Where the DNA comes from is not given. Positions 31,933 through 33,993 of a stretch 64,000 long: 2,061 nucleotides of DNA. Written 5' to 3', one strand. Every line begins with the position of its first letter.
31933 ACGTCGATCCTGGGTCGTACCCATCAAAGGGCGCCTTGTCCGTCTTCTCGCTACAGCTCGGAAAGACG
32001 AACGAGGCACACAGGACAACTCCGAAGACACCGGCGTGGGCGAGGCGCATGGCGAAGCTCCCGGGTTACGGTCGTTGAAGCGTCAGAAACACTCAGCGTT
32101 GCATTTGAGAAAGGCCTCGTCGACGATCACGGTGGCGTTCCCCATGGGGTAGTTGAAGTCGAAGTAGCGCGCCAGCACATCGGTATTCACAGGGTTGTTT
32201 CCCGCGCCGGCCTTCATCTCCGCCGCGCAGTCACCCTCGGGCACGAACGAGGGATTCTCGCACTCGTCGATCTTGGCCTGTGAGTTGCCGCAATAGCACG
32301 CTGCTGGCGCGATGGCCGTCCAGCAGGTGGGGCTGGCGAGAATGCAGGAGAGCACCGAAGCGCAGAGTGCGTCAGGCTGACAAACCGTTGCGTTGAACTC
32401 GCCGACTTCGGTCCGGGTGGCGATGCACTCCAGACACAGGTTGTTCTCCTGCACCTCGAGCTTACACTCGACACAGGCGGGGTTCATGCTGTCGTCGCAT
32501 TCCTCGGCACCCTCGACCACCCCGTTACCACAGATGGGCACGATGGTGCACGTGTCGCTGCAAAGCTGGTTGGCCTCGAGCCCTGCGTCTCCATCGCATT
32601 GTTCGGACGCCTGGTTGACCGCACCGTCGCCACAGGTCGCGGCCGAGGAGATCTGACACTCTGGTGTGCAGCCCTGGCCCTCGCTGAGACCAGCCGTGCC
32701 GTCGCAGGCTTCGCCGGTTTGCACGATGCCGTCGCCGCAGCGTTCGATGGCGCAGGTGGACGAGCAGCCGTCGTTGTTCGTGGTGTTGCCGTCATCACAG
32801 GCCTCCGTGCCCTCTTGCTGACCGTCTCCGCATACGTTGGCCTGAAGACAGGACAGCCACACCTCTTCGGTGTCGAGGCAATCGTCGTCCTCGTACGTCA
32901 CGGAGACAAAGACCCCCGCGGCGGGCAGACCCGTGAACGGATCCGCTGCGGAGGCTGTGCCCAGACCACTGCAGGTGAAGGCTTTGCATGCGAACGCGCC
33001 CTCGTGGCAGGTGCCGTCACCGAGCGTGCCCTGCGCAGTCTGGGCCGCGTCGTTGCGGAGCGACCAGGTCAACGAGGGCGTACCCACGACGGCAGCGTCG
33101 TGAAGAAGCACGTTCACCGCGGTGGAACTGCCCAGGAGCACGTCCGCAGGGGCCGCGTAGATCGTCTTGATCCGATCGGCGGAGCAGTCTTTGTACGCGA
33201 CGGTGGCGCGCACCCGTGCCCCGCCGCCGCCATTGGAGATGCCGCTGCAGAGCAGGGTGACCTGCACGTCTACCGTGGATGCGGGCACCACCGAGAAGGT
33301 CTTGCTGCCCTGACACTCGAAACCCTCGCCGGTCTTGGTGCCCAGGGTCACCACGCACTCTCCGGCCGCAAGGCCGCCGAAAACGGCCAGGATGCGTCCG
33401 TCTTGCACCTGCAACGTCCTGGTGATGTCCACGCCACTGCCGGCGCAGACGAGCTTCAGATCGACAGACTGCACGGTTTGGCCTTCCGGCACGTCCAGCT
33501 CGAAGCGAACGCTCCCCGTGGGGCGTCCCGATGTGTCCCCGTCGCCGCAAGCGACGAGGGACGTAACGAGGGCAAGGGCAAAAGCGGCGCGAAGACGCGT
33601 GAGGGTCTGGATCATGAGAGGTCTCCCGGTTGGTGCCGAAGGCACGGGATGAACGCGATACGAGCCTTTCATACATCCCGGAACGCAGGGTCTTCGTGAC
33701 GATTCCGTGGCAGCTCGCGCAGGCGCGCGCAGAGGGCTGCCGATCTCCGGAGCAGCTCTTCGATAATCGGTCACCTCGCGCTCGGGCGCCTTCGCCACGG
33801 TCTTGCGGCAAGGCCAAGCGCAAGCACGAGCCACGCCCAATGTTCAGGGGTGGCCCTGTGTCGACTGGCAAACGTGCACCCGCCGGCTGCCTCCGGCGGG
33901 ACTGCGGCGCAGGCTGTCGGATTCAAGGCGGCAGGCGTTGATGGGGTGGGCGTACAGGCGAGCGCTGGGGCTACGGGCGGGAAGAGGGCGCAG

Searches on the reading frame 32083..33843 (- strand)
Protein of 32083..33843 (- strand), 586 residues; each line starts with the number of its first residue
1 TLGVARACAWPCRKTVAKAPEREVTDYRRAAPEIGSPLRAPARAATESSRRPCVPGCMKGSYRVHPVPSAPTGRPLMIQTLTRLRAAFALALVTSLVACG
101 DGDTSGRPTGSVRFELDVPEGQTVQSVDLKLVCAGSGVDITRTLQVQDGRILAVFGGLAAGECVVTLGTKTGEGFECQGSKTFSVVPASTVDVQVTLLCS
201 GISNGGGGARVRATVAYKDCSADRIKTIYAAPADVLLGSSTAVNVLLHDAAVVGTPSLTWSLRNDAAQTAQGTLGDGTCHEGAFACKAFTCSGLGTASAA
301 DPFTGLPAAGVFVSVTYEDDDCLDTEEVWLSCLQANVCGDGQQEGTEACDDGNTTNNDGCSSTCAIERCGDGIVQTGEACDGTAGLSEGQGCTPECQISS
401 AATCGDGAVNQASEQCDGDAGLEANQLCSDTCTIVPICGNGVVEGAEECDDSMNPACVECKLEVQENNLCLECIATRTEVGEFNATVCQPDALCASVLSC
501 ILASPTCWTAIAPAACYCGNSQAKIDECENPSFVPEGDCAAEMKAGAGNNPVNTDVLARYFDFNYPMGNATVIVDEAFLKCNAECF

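Call 24: search_protein_families(library=pfam, proteins=[window:32083-33843:-], max_evalue=0.0001)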
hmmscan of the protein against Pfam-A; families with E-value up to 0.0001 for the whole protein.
window:32083-33843:- (586 aa): 1 family
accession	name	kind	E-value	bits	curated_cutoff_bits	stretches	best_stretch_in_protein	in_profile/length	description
PF13948.11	DUF4215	-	9.8e-07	29.4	27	0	332-364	17-46/47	Domain of unknown function (DUF4215)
